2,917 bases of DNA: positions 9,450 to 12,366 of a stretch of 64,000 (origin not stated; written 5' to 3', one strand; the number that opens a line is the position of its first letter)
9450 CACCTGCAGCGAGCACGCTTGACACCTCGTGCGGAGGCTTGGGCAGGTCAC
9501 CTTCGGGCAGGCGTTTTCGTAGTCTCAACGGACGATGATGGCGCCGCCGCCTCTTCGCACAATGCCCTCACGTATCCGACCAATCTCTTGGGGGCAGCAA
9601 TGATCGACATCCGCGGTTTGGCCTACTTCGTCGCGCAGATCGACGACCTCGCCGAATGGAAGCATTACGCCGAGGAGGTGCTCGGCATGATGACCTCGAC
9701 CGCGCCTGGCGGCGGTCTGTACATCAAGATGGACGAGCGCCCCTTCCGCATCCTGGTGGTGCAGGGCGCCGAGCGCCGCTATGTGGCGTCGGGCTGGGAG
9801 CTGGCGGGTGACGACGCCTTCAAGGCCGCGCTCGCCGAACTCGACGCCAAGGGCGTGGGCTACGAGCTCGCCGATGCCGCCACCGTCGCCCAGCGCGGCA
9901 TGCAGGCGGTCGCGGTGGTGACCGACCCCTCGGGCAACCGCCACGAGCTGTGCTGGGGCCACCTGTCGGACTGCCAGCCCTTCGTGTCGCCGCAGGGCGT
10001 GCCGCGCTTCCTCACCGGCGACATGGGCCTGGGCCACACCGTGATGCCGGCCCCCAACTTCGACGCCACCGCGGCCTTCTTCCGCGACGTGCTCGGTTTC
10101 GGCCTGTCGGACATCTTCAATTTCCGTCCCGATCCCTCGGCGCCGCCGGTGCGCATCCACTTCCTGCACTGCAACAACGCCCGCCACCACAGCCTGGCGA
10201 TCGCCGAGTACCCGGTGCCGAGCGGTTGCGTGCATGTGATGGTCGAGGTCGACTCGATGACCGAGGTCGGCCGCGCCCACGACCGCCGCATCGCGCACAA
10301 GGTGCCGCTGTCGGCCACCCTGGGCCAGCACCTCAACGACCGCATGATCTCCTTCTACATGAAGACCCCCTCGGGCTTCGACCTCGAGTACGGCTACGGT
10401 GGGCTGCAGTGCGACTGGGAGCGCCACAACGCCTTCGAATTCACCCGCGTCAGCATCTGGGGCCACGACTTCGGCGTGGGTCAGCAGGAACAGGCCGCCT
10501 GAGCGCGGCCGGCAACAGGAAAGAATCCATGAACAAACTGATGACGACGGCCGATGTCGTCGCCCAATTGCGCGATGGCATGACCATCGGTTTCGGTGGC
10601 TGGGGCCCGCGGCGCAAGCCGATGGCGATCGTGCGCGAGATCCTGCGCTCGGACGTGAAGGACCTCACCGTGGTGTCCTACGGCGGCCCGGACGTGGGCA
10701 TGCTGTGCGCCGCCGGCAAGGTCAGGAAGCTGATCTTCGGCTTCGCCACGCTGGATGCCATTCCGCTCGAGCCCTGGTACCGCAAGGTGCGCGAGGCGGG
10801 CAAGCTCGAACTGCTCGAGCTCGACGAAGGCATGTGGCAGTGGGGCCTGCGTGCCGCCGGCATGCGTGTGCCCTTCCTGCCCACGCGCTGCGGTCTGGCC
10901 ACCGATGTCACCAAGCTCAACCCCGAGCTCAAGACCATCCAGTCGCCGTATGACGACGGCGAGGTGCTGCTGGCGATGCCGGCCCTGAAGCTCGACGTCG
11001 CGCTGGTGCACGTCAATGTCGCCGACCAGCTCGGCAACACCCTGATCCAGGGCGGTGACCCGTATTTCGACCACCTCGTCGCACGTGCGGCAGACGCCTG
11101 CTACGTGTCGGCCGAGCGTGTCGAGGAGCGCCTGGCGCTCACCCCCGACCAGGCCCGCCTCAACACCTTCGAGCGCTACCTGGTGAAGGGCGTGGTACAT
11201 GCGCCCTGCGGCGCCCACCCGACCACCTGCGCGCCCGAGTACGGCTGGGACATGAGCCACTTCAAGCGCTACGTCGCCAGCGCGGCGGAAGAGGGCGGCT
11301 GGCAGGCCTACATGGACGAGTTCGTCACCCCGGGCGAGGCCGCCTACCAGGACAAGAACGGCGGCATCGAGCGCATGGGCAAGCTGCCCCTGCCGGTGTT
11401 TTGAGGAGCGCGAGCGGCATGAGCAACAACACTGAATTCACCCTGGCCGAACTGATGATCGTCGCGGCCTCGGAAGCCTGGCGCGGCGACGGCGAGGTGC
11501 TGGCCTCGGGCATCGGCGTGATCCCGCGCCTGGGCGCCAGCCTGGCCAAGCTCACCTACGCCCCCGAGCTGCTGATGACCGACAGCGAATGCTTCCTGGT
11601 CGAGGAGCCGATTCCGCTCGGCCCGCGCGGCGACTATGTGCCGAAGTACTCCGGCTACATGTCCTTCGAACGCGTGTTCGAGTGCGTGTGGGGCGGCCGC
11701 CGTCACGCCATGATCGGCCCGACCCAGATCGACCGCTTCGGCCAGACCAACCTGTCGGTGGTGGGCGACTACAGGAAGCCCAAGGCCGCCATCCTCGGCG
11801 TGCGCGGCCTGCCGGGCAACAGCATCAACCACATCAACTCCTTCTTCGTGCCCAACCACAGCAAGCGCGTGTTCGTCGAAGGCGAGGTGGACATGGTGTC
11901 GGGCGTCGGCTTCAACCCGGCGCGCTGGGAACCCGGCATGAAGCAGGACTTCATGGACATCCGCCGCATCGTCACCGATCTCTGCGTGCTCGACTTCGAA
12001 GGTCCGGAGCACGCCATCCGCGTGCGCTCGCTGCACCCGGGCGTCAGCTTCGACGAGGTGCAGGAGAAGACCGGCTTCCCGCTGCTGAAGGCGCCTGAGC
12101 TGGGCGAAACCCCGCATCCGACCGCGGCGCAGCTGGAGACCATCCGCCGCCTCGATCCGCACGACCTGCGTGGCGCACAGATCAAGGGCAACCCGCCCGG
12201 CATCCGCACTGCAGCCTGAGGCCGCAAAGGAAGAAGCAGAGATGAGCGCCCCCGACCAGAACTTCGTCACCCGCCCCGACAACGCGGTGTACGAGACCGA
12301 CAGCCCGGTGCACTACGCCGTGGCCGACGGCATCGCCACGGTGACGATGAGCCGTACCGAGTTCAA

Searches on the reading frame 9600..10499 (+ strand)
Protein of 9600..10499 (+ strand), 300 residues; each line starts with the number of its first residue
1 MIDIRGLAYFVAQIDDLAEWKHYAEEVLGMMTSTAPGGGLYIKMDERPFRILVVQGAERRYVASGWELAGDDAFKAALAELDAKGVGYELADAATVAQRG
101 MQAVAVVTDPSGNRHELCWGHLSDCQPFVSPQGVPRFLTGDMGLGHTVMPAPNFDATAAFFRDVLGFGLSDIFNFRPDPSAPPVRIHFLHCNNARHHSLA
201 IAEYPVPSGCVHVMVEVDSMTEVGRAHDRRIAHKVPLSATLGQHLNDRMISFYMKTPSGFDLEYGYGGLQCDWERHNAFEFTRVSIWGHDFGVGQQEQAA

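Call 12: search_protein_families(library=pfam, proteins=[window:9600-10499:+])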
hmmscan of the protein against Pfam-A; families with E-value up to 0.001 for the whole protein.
window:9600-10499:+ (300 aa): 2 families
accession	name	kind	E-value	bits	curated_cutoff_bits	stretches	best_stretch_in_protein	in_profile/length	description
PF00903.31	Glyoxalase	-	3.5e-19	69.8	20.6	1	143-264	1-121/121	Glyoxalase/Bleomycin resistance protein/Dioxygenase superfamily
PF22632.2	BphC_D1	-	7.4e-17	61.3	27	1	7-56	1-51/51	Dihydroxybiphenyl dioxygenase BphC D1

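Call 13: find_related_loci(query=window:9600-10499:+, collection=genome_contigs, flank=10000)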
Query window:9600-10499:+ (300 aa) in genome_contigs; peptide patterns used: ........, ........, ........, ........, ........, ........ (x = any residue, [..] = any of these).
269 stretches matched a pattern; 185 encode a relative of the query (tblastn E <= 1e-3); the best 80 are kept; 80 distinct loci.
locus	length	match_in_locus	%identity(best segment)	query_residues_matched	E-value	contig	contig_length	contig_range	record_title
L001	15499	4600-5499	99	1-300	0e+0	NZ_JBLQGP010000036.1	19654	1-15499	Thauera sp. WH-1 G6_contig_36, whole genome shotgun sequence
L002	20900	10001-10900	98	1-300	0e+0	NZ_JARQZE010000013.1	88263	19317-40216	Thauera mechernichensis strain TL1 NODE_13_length_88263_cov_49.0955, whole genome shotgun sequence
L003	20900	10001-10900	97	1-300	0e+0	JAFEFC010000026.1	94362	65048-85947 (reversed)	MAG: Proteobacteria bacterium isolate SZAS KAN-75 PROT-KAN-6__26__length-94362, whole genome shotgun sequence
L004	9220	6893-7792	95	1-300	0e+0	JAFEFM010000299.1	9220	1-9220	MAG: Proteobacteria bacterium isolate SZAS LIN-74 LIN-667__299__length-9220, whole genome shotgun sequence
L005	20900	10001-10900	94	1-300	0e+0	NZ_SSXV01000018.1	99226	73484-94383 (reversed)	Thauera sp. 2A1 XMAS_Iso2_NODE_18_length_99226_cov_99.2808, whole genome shotgun sequence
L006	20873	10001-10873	96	1-291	0e+0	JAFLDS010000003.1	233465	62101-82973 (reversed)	MAG: Thauera sp. isolate UWPOB_THAU1 gnl_X_OKFMMLPC_3, whole genome shotgun sequence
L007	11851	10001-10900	92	1-300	0e+0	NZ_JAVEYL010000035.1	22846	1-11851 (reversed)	MAG: Thauera sp. isolate BF4_29 NODE_6719_length_22846_cov_16.538184_Biofilm4, whole genome shotgun sequence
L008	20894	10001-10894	92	1-300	0e+0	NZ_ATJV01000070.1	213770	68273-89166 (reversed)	Thauera terpenica 58Eu Cont4, whole genome shotgun sequence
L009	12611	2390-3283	91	1-300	0e+0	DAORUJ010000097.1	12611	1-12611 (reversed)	MAG TPA_asm: Thauera sp. isolate AMR_MDS_5268 NODE_4989_length_12611_cov_12.537831, whole genome shotgun sequence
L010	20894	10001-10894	91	1-300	0e+0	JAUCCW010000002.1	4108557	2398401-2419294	MAG: Thauera sp. isolate R32x_68d_np_Bin2.3 contig_33, whole genome shotgun sequence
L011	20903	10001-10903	90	1-300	0e+0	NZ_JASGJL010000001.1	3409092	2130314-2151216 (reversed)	MAG: Thauera sp. isolate 5N467 JMF-2111-06-0005.ont.bin.467_0, whole genome shotgun sequence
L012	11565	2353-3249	89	1-299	0e+0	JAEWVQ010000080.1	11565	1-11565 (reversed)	MAG: Proteobacteria bacterium isolate OH_SDB_69 k127_378600, whole genome shotgun sequence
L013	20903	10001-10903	89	1-300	0e+0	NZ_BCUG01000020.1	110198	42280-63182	Thauera butanivorans NBRC 103042, whole genome shotgun sequence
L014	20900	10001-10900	85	1-300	5e-176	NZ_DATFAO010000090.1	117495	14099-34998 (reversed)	MAG: Aromatoleum sp. isolate SMAG_U8503 k141_602461, whole genome shotgun sequence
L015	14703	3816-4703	84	1-296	1e-173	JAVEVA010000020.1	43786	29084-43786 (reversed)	MAG: Thauera sp. isolate BF4_105 NODE_2439_length_43786_cov_12.244028_Biofilm4, whole genome shotgun sequence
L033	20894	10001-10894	78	1-298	5e-163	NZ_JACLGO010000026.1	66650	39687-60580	Halopseudomonas xiamenensis strain PX1 NODE_26_length_66650_cov_118.285206, whole genome shotgun sequence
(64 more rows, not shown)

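Call 45: find_homologous_proteins(query=window:9600-10499:+, max_evalue=1e-40)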
Query window:9600-10499:+ (300 aa): 2476 proteins with E <= 1e-40 among 5096 candidates; the best 120 are listed.
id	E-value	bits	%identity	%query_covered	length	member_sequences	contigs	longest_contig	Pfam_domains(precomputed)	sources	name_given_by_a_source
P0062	5.6e-204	694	99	100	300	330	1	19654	PF22632.3,PF00903.32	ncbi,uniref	ncbi:VOC family protein [Thauera sp. WH-1]|uniref:VOC family protein n=1 Tax=Thauera sp. WH-1 TaxID=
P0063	5.2e-181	619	99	88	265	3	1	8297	PF00903.32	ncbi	ncbi:VOC family protein, partial [Thauera sp.]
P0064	3.2e-177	606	86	100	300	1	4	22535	PF22632.3,PF00903.32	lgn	-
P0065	7.9e-177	605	85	100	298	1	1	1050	PF22632.3,PF00903.32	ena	-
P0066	6.4e-174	596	84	99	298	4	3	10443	PF22632.3,PF00903.32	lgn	-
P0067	2.2e-173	594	84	99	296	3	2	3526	PF22632.3,PF00903.32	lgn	-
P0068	2.3e-173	594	85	100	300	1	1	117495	PF22632.3,PF00903.32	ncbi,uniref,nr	ncbi:MAG TPA: VOC family protein [Aromatoleum sp.]|uniref:VOC family protein n=1 Tax=Aromatoleum sp.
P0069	1.8e-172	591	83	99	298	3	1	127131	PF22632.3,PF00903.32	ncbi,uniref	ncbi:VOC family protein [Zoogloea sp.]|uniref:VOC family protein n=1 Tax=Zoogloea sp. TaxID=49181 Re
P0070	5.5e-171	586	81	100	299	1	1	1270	PF22632.3,PF00903.32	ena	-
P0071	1.6e-169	581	81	100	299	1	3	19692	PF22632.3,PF00903.32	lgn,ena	-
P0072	2.3e-169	581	81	100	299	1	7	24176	PF22632.3,PF00903.32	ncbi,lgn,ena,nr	ncbi:MAG: VOC family protein [Zoogloea sp.]|nr:VOC family protein [Zoogloea sp.] MCA0186738.1 VOC fa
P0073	2.0e-168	577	81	99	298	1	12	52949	PF22632.3,PF00903.32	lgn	-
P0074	2.0e-168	577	81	100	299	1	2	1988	PF22632.3,PF00903.32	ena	-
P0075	2.1e-168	577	81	100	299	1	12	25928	PF22632.3,PF00903.32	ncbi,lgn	-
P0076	2.2e-168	577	81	100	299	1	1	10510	PF22632.3,PF00903.32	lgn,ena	-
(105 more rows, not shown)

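Call 68: search_protein_families(library=pfam, proteins=[L033:18910-20148:+], max_evalue=0.05)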
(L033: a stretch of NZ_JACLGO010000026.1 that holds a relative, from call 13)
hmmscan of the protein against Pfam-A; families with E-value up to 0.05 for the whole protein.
L033:18910-20148:+ (413 aa): 8 families
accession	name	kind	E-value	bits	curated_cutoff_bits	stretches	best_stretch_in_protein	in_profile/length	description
PF00196.25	GerE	-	0.00012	22.1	23.5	1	322-375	3-56/57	Bacterial regulatory proteins, luxR family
PF13556.12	HTH_30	-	0.00015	21.9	27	1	328-366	4-42/59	PucR C-terminal helix-turn-helix domain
PF00989.32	PAS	-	0.00076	19.9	22.6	1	188-254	3-69/113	PAS fold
PF13384.12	HTH_23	-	0.0013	18.9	24.6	1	331-365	12-45/50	Homeodomain-like domain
PF08448.16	PAS_4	-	0.0091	16.7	23.1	0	193-261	2-70/110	PAS fold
PF01381.28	HTH_3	-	0.015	15.8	23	1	334-352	7-25/55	Helix-turn-helix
PF08281.18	Sigma70_r4_2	-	0.016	15.3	25.7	1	334-357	24-47/54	Sigma-70, region 4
PF24657.1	DUF7646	-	0.044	14.2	27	0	335-373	29-67/85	Domain of unknown function (DUF7646)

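Call 73: search_dna_similar(query=window:9600-10499:+, collection=plasmids, mode=protein, max_evalue=1e-40, max_rows=30)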
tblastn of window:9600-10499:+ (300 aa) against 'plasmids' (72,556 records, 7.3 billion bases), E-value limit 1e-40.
Records with a match: 57; places in all: 88; records where one place covers at least 80% of the query: 56.
Best place of each record, by identity: 60-80% 6; <60% 51.
By first word of the organism name: Rhodococcus 17; Sphingobium 12; Novosphingobium 6; Vibrio 3; Burkholderia 2; Caballeronia 2; Streptomyces 2; Prescottella 2; Nocardia 1; Tsukamurella 1; and 9 more.
By predicted mobility (MOB-suite, as given by PLSDB): non-mobilizable 30; mobilizable 16; conjugative 11.
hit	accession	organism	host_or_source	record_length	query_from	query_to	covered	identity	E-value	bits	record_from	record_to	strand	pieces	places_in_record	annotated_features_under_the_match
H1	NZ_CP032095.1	Vibrio alfacsensis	Solea senegalensis,whole ...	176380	2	297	99%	68.2%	2e-141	447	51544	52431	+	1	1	VOC family protein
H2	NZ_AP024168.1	Vibrio alfacsensis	-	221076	2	297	99%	67.9%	2e-140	444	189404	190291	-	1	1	VOC family protein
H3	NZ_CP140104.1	Vibrio alfacsensis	Scophthalmus maximus,intestinal tract ...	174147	2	297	99%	67.9%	3e-140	443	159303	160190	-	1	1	VOC family protein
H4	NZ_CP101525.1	Burkholderia arboris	mixed culture,soil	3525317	1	294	98%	62.5%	5e-109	354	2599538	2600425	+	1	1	none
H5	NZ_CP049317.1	Caballeronia sp. SBC2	whole organism,soil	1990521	1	294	98%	60.8%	2e-106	347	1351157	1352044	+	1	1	none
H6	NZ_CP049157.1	Caballeronia sp. SBC1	whole organism,soil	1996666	1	294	98%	60.8%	2e-106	347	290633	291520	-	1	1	none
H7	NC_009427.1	Novosphingobium aromaticivorans DSM 12444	-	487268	2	300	100%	53.0%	9e-95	313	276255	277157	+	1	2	VOC family protein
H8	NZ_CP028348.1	Novosphingobium sp. THN1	cell culture,surface water of Lake Taihu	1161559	2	294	98%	53.7%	4e-93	308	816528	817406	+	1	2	record has no annotation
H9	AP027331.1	Sphingobium sp. TomTYG65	-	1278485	2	299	99%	51.2%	8e-85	284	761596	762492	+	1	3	biphenyl-2,3-diol 1,2-dioxygenase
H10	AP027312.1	Sphingobium sp. TomMM7A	-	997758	2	299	99%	50.8%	3e-88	294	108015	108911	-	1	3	biphenyl-2,3-diol 1,2-dioxygenase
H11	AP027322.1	Sphingobium sp. TomTYG43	-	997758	2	299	99%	50.8%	3e-88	294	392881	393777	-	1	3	biphenyl-2,3-diol 1,2-dioxygenase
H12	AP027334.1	Sphingobium sp. TomTYG71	-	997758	2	299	99%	50.8%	3e-88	294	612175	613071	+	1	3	biphenyl-2,3-diol 1,2-dioxygenase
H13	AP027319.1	Sphingobium sp. TomTYG42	-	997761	2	299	99%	50.8%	3e-88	294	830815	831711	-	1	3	biphenyl-2,3-diol 1,2-dioxygenase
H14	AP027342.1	Sphingobium sp. TomTYG74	-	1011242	2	299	99%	50.5%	1e-87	293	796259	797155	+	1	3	biphenyl-2,3-diol 1,2-dioxygenase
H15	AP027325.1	Sphingobium sp. TomTYG46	-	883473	2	299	99%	50.2%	2e-88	295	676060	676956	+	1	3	biphenyl-2,3-diol 1,2-dioxygenase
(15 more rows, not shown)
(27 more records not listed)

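Call 74: get_annotated_region(hit=H1, flank=20000)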
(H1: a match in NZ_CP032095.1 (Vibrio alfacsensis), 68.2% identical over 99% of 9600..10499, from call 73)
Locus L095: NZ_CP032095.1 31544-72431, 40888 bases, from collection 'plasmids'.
description: Vibrio alfacsensis strain CAIM 1831 plasmid pVa1, complete sequence
organism: Vibrio alfacsensis (NCBI taxid 1074311)
taxonomy: Bacteria; Pseudomonadota; Gammaproteobacteria; Vibrionales; Vibrionaceae; Vibrio; Vibrio alfacsensis
host: -; source: Solea senegalensis,whole organism,Gill,gill; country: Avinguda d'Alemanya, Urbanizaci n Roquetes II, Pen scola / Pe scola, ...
typing (MOB-suite, as given by PLSDB): non-mobilizable
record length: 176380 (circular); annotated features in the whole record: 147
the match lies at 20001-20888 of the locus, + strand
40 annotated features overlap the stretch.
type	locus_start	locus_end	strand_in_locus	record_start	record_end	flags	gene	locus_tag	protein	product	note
CDS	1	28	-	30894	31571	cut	-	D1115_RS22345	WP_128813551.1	TonB-dependent receptor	GO:0055085 - transmembrane transport [Evidence IEA]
CDS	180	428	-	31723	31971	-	-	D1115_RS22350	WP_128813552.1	TonB-dependent receptor plug domain-containing protein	-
CDS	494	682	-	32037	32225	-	-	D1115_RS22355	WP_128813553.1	hypothetical protein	-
CDS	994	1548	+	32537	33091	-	-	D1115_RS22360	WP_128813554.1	hypothetical protein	-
CDS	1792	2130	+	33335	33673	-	-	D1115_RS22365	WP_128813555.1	ATP-binding protein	-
CDS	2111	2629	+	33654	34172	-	-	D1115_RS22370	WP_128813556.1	response regulator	GO:0000160 - phosphorelay signal transduction system [Evidence IEA]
CDS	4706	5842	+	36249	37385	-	-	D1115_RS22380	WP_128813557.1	proton-conducting transporter membrane subunit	-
CDS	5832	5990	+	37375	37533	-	-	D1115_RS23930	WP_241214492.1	hypothetical protein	-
CDS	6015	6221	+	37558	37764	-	-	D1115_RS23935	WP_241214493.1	hypothetical protein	-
CDS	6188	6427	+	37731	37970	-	-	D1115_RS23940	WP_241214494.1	hypothetical protein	-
CDS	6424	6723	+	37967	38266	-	-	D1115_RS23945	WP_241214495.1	hydrogenase subunit MbhD domain-containing protein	-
CDS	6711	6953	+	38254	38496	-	mbhE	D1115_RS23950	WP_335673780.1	hydrogen gas-evolving membrane-bound hydrogenase subunit E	-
CDS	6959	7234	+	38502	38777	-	-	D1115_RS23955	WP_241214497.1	MnhB domain-containing protein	-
CDS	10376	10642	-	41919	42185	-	-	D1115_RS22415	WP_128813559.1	hypothetical protein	-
CDS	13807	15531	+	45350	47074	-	-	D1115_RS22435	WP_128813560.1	putative 2-aminoethylphosphonate ABC transporter permease subunit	GO:0033223 - 2-aminoethylphosphonate transport [Evidence IEA]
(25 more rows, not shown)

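Call 75: get_annotated_region(hit=H4, flank=20000)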
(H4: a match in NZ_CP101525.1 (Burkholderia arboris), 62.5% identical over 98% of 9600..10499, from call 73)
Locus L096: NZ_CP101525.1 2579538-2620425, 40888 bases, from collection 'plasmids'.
description: Burkholderia arboris strain MEC_B345 plasmid pla_1, complete sequence
organism: Burkholderia arboris (NCBI taxid 488730)
taxonomy: Bacteria; Pseudomonadota; Betaproteobacteria; Burkholderiales; Burkholderiaceae; Burkholderia; Burkholderia arboris
host: -; source: mixed culture,soil; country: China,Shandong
typing (MOB-suite, as given by PLSDB): non-mobilizable
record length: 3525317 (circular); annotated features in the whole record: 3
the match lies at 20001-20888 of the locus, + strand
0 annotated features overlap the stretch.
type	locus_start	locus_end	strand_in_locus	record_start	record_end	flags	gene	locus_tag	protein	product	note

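Call 76: get_annotated_region(hit=H7, flank=20000)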
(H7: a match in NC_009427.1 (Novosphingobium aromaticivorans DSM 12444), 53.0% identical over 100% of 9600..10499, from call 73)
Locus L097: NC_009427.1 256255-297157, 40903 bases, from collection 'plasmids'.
description: Novosphingobium aromaticivorans DSM 12444 plasmid pNL2, complete sequence
organism: Novosphingobium aromaticivorans DSM 12444 (NCBI taxid 279238)
taxonomy: Bacteria; Pseudomonadota; Alphaproteobacteria; Sphingomonadales; Sphingomonadaceae; Novosphingobium; Novosphingobium aromaticivorans; Novosphingobium aromaticivorans DSM 12444
host: -; source: -; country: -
typing (MOB-suite, as given by PLSDB): non-mobilizable; replicon rep_cluster_531,rep_cluster_545
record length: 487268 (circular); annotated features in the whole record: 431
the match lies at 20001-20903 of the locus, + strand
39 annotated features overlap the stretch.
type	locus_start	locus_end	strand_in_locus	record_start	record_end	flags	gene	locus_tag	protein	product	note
CDS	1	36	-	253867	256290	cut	-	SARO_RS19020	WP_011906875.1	TonB-dependent receptor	-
CDS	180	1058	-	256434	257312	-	-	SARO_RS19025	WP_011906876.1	Coq4 family protein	GO:0006744 - ubiquinone biosynthetic process [Evidence IEA]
CDS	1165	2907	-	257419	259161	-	-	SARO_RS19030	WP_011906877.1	D-aminoacylase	-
CDS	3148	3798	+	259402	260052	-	-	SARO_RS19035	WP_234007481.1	hypothetical protein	-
CDS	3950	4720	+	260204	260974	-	-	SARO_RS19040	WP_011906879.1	SDR family oxidoreductase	-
CDS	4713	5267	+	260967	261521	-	-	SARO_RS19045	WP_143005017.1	nuclear transport factor 2 family protein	-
CDS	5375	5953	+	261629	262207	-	folE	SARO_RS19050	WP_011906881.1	GTP cyclohydrolase I FolE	GO:0042559 - pteridine-containing compound biosynthetic process [Evidence IEA]; GO:0046654 - tetrahydrofolate ...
CDS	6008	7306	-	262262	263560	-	-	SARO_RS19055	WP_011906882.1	MFS transporter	GO:0055085 - transmembrane transport [Evidence IEA]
CDS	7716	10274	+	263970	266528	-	-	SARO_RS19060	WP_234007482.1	TonB-dependent receptor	-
CDS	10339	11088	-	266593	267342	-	-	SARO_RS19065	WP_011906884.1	SDR family oxidoreductase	-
CDS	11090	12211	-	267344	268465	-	-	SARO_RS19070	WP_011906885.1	Gfo/Idh/MocA family oxidoreductase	-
CDS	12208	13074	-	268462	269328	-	-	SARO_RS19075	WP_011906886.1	sugar phosphate isomerase/epimerase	-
CDS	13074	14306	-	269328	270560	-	-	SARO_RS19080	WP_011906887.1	DUF1214 domain-containing protein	-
CDS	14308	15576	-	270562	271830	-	-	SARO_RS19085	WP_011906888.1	sulfotransferase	-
CDS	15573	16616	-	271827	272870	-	-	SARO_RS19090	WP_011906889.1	zinc-binding dehydrogenase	-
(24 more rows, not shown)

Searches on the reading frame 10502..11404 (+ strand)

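Call 82: search_protein_families(library=pfam, proteins=[window:10502-11404:+], max_evalue=0.01)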
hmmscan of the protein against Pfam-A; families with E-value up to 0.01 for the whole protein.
window:10502-11404:+ (300 aa): 1 family
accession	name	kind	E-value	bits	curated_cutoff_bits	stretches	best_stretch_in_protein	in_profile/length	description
PF01144.29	CoA_trans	-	1.5e-33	116.5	23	1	14-220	2-206/217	Coenzyme A transferase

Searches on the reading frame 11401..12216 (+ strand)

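Call 28: search_protein_families(library=pfam, proteins=[window:11401-12216:+])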
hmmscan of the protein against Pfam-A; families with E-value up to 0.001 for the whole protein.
window:11401-12216:+ (272 aa): 1 family
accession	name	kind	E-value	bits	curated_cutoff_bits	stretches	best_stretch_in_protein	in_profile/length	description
PF01144.29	CoA_trans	-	8.2e-08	32.3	23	1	102-222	103-216/217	Coenzyme A transferase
